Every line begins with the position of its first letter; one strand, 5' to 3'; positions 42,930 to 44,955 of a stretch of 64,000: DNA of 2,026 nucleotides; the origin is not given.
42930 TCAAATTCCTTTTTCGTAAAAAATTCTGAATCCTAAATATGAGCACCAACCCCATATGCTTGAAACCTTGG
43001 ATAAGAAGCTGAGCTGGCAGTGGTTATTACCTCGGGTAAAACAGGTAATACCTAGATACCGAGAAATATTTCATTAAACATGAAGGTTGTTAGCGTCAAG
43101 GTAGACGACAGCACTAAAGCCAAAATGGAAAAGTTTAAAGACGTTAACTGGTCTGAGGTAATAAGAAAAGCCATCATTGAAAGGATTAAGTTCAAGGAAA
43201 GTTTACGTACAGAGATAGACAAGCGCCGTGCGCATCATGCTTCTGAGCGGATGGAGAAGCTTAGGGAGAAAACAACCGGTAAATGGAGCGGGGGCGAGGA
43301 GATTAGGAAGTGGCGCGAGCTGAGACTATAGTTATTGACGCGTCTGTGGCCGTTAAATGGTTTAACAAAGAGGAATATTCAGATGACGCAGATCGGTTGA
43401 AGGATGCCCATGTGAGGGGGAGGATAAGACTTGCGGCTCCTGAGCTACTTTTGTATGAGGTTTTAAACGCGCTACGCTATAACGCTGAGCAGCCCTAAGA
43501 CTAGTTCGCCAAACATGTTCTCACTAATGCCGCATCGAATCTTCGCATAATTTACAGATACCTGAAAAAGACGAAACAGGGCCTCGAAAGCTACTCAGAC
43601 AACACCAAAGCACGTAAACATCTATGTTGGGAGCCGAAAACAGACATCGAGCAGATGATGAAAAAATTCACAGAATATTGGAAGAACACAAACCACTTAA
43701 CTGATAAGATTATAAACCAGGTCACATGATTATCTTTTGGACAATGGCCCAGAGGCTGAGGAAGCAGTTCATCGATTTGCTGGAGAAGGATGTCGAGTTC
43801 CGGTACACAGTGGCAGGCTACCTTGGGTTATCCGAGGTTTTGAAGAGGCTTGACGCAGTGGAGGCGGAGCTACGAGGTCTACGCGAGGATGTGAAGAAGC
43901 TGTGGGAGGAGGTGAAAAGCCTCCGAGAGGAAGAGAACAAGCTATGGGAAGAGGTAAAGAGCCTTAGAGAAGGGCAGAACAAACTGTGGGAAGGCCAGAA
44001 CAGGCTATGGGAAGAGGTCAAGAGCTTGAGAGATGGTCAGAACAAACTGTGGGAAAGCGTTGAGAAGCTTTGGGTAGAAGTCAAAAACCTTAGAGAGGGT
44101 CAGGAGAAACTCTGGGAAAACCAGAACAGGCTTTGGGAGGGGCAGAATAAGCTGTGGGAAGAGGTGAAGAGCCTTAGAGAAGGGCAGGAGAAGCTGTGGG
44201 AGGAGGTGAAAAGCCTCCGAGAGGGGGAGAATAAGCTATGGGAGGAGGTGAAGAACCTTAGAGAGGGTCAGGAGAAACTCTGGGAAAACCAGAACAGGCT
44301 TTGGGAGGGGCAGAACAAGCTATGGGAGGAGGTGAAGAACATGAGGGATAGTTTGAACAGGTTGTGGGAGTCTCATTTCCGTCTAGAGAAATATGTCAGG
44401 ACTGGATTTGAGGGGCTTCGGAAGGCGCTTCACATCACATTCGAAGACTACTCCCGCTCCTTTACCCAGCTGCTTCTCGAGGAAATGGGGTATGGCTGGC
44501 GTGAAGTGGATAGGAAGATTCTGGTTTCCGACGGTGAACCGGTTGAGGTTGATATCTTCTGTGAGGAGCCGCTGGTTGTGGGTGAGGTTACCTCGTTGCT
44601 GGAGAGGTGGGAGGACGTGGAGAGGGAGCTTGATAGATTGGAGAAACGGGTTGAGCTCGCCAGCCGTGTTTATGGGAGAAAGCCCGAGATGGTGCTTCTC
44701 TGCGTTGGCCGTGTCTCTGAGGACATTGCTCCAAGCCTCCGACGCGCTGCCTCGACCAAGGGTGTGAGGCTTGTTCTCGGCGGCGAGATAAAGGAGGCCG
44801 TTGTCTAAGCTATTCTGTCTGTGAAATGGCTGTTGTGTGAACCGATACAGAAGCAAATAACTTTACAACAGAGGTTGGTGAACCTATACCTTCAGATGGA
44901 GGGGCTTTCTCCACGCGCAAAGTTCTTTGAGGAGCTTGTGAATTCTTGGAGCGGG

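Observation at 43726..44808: Undecad (11-residue) repeat coiled-coil protein with a non-repetitive C-terminal domain, embedded in a toxin-antitoxin hotspot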

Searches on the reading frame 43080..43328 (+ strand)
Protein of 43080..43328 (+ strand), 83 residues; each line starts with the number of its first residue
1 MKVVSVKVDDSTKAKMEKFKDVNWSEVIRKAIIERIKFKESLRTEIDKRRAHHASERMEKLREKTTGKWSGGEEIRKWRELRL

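Call 3: search_protein_families(library=pfam, proteins=[window:43080-43328:+], max_evalue=1)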
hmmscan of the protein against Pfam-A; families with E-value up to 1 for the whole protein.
window:43080-43328:+ (83 aa): 2 families
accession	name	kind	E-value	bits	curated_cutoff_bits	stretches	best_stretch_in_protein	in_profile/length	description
PF19807.5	DUF6290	-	0.0058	17.2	27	1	1-36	1-39/72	Family of unknown function (DUF6290)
PF11812.13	DUF3333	-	0.13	12.9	26.5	1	7-52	59-103/151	Domain of unknown function (DUF3333)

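Call 77: search_protein_families(library=padloc, proteins=[window:43080-43328:+], max_evalue=0.001)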
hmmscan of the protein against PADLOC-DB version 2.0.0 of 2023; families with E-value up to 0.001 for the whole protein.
window:43080-43328:+ (83 aa): 0 families

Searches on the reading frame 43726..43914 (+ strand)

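Call 5: search_protein_families(library=pfam, proteins=[window:43726-43914:+], max_evalue=10)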
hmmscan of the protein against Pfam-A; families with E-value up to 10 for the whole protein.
seq(63 aa): 1 family
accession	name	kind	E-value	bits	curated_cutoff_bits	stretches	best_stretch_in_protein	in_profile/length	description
PF16740.10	SKA2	-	0.074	13.3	30.1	1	19-60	25-65/110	Spindle and kinetochore-associated protein 2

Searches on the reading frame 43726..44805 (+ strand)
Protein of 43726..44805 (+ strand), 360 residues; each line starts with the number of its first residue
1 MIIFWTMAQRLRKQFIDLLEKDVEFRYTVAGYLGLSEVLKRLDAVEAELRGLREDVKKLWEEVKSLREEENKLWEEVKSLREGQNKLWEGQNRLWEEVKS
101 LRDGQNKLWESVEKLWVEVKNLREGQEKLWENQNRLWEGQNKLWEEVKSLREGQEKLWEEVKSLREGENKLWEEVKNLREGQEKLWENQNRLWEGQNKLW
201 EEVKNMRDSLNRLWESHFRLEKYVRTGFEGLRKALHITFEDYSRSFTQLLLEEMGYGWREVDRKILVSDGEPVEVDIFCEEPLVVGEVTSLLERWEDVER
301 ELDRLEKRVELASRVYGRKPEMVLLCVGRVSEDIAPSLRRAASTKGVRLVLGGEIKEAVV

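Call 3: search_protein_families(library=pfam, proteins=[window:43726-44805:+], max_evalue=1)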
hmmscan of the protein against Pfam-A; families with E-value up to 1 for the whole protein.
window:43726-44805:+ (360 aa): 53 families (the best 25 are shown)
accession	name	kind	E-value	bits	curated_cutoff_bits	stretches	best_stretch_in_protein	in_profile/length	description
PF06156.18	YabA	-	7.1e-06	27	30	2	141-218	4-81/103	Initiation control protein YabA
PF06103.16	DUF948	-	1.1e-05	25.9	37.2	1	37-79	23-65/89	Bacterial protein of unknown function (DUF948)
PF14712.11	Snapin_Pallidin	-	3.4e-05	24.6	29.6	1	94-134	18-62/89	Snapin/Pallidin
PF14662.11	KASH_CCD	-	3.5e-05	24.3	43.3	2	47-180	15-137/191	Coiled-coil region of CCDC155 or KASH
PF17078.10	SHE3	-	5.7e-05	23.4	30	1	41-237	11-205/228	SWI5-dependent HO expression protein 3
PF06008.19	Laminin_I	-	7.2e-05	23.1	34.6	2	35-122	28-115/259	Laminin Domain I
PF04136.21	COG3_N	-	9.5e-05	22.8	27.9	1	38-102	2-66/147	Conserved oligomeric Golgi complex subunit 3, N-terminal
PF16740.10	SKA2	-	0.00012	22.2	30.1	0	19-66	25-71/110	Spindle and kinetochore-associated protein 2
PF00804.31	Syntaxin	-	0.00015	22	26.7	1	142-244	6-107/157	Syntaxin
PF12329.13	TMF_DNA_bd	-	0.00025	21.4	35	2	155-212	15-72/74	TATA element modulatory factor 1 DNA binding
PF06419.17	COG6_N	-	0.00029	21.4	27.4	1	36-88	36-88/114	Conserved oligomeric complex COG6, N-terminal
PF01519.22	DUF16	-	0.0011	19.8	40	1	40-97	34-91/104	Protein of unknown function DUF16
PF03961.19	FapA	-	0.002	18.2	31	1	37-115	153-229/272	Flagellar Assembly Protein A beta solenoid domain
PF07889.17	DUF1664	-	0.0029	18.1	34.6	1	56-132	46-123/124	Protein of unknown function (DUF1664)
PF02403.27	Seryl_tRNA_N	-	0.0046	17.6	28.2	1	47-121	29-99/108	Seryl-tRNA synthetase N-terminal domain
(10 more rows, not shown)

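Call 6: search_protein_families(library=ncbifam, proteins=[window:43726-44805:+], max_evalue=10)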
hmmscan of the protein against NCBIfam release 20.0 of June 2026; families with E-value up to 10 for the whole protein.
window:43726-44805:+ (360 aa): 44 families (the best 25 are shown)
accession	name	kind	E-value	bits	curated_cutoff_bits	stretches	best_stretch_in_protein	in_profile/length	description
TIGR04523.1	Mplasa_alph_rch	subfamily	4.7e-10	38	270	1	40-213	482-657/745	helix-rich protein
NF043058.1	T4SS_LegC2C7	subfamily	2.1e-09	36.8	350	1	35-222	113-291/348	LegC2/C7 family Dot/Icm T4SS effector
TIGR02168.1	SMC_prok_B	equivalog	5.9e-09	34.3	567.35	1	39-217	231-409/1181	chromosome segregation protein SMC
TIGR02169.1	SMC_prok_A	equivalog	1.2e-08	33.2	729.4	1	40-217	323-500/1165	chromosome segregation protein SMC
NF002572.0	PRK02224.1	equivalog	3.7e-06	25.5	1087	1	37-211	269-443/888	DNA double-strand break repair ATPase Rad50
NF003034.1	PRK03918.1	equivalog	6e-06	24.5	700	1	36-213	203-377/878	DNA double-strand break repair ATPase Rad50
NF047408.1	SA0632_fam_LP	equivalog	1.3e-05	24.8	70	4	56-98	24-66/68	SA0632 family lipoprotein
NF045487.1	ASRP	equivalog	1.4e-05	23.9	300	1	43-219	313-489/593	archaea-specific SMC-related protein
TIGR04211.1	SH3_and_anchor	equivalog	1.5e-05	24.7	65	2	40-137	66-166/198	TIGR04211 family SH3 domain-containing protein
NF041035.1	Rad50_Halo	equivalog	0.00025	19.5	1000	1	39-189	243-622/883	DNA double-strand break repair ATPase Rad50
NF047516.1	LA_3659_fam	equivalog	0.00047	19.8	36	1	37-174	65-201/221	LA_3659 family protein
NF047514.1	SpiroCoCo_N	equivalog_domain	0.00047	19.8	75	1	37-174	65-201/221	SpiroCoCo family coiled-coil protein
NF058533.1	antiphage_ProA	equivalog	0.00048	17.6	1500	1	34-235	977-1169/1903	anti-phage protein ProA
NF053563.1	Rkd4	equivalog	0.00069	17.9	860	1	24-226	193-391/747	arcadin-4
NF046104.1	PptglHdxlasePcsB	equivalog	0.00073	18.8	450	2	97-152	40-95/400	peptidoglycan hydrolase PcsB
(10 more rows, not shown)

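Call 31: search_protein_families(library=pfam, alignment_id=A2, max_evalue=0.01)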
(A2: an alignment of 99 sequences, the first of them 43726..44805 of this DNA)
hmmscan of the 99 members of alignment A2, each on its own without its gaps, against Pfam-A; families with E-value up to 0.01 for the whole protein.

A. member 1, window:43726-44805:+ (360 aa): 17 families
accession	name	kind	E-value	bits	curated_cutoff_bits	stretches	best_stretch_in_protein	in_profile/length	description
PF06156.18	YabA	-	7.1e-06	27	30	0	141-218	4-81/103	Initiation control protein YabA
PF06103.16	DUF948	-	1.1e-05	25.9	37.2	0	37-79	23-65/89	Bacterial protein of unknown function (DUF948)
PF14712.11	Snapin_Pallidin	-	3.4e-05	24.6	29.6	0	94-134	18-62/89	Snapin/Pallidin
PF14662.11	KASH_CCD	-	3.5e-05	24.3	43.3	0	47-180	15-137/191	Coiled-coil region of CCDC155 or KASH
PF17078.10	SHE3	-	5.7e-05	23.4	30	1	41-237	11-205/228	SWI5-dependent HO expression protein 3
PF06008.19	Laminin_I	-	7.2e-05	23.1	34.6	0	35-122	28-115/259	Laminin Domain I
PF04136.21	COG3_N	-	9.5e-05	22.8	27.9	0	38-102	2-66/147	Conserved oligomeric Golgi complex subunit 3, N-terminal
PF16740.10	SKA2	-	0.00012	22.2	30.1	0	19-66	25-71/110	Spindle and kinetochore-associated protein 2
PF00804.31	Syntaxin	-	0.00015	22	26.7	0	142-244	6-107/157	Syntaxin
PF12329.13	TMF_DNA_bd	-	0.00025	21.4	35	0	155-212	15-72/74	TATA element modulatory factor 1 DNA binding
PF06419.17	COG6_N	-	0.00029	21.4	27.4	0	36-88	36-88/114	Conserved oligomeric complex COG6, N-terminal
PF01519.22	DUF16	-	0.0011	19.8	40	0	40-97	34-91/104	Protein of unknown function DUF16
PF03961.19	FapA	-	0.002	18.2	31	0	37-115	153-229/272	Flagellar Assembly Protein A beta solenoid domain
PF07889.17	DUF1664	-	0.0029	18.1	34.6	0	56-132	46-123/124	Protein of unknown function (DUF1664)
PF02403.27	Seryl_tRNA_N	-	0.0046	17.6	28.2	0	47-121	29-99/108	Seryl-tRNA synthetase N-terminal domain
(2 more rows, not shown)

B. families by the number of members that match (of 99 scanned): 179 families (the first 25 are shown)
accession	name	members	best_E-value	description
PF07889.17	DUF1664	18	1.3e-06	Protein of unknown function (DUF1664)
PF14712.11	Snapin_Pallidin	14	7.8e-06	Snapin/Pallidin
PF04108.17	ATG17_like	12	1.1e-06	Autophagy protein ATG17-like domain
PF06103.16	DUF948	10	1.1e-05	Bacterial protein of unknown function (DUF948)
PF06156.18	YabA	8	7.1e-06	Initiation control protein YabA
PF04513.17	Baculo_PEP_C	8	0.00015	Baculovirus polyhedron envelope protein, PEP, C terminus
PF06419.17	COG6_N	8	0.00029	Conserved oligomeric complex COG6, N-terminal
PF23991.1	DUF7310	7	1.8e-05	Coiled-coil region of unknown function (DUF7310)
PF00804.31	Syntaxin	7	6.2e-05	Syntaxin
PF02601.20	Exonuc_VII_L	7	0.00011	Exonuclease VII, large subunit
PF16740.10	SKA2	7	0.00012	Spindle and kinetochore-associated protein 2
PF01519.22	DUF16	7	0.00031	Protein of unknown function DUF16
PF17675.6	APG6_N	7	0.00039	Apg6 coiled-coil region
PF24319.2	DUF7491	6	9.3e-08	Coiled-coil region of unknown function (DUF7491)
PF12644.12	DUF3782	6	1.4e-07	Protein of unknown function (DUF3782)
PF07788.17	PDDEXK_10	5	9.4e-08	PD-(D/E)XK nuclease superfamily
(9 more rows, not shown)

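Call 51: search_protein_families(library=padloc, proteins=[window:43744-44805:+], max_evalue=0.1)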
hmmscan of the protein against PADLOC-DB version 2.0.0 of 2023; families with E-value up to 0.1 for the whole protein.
window:43744-44805:+ (354 aa): 17 families
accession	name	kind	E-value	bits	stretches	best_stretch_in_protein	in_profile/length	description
PDLC01085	C3a181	-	7.7e-24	82.8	2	106-318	27-207/226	Diadenylate cyclase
PDLC00519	JetC1|JetC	-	1.4e-05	21.5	1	34-206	284-466/1097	DUF3584 domain; MukB-like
PDLC00580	JetC3|JetC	-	2.5e-05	20.7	1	33-206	603-773/1068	DUF3584 domain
PDLC00553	JetC2|JetC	-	2.7e-05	20.3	2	22-161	835-974/1361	DUF3584 domain; MukB-like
PDLC00006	DruC1|DruC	-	6.8e-05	19.5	1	33-191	167-321/626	Unknown function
PDLC00581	JetC3|JetC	-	0.00011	18.2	1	33-212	739-917/1473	DUF3584 domain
PDLC00601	ZorA1|ZorA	-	0.00031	17.5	1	51-244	467-651/699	MotA/ExbB/TolQ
PDLC03865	LmuB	-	0.0008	15.7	1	42-206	268-424/1007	-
PDLC00582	JetC3|JetC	-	0.0011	14.9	1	34-209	402-577/1472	DUF3584 domain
PDLC03859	LmuB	-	0.0017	15.6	1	34-201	353-487/611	-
PDLC00505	JetC1|JetC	-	0.0022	14.1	1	21-206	607-799/1118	DUF3584 domain; MukB-like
PDLC00517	JetC1|JetC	-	0.0034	13.7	1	28-241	632-841/1119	DUF3584 domain; MukB-like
PDLC00508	JetC1|JetC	-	0.0034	13.6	1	26-196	608-770/1106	DUF3584 domain; MukB-like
PDLC03863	LmuB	-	0.0057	13.4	2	30-121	358-448/610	-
PDLC00503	JetC1|JetC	-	0.0073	12.4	1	42-182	304-772/1146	DUF3584 domain; MukB-like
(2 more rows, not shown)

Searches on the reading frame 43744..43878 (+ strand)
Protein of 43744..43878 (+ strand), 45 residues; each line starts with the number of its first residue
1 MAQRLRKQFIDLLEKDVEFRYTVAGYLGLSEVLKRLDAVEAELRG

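Call 79: search_protein_families(library=padloc, proteins=[window:43744-43878:+], max_evalue=1)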
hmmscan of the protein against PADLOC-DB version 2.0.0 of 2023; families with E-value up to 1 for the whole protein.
seq(45 aa): 1 family
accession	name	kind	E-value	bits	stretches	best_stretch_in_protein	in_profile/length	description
PDLC01085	C3a181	-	0.022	12.7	1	4-40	2-38/226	Diadenylate cyclase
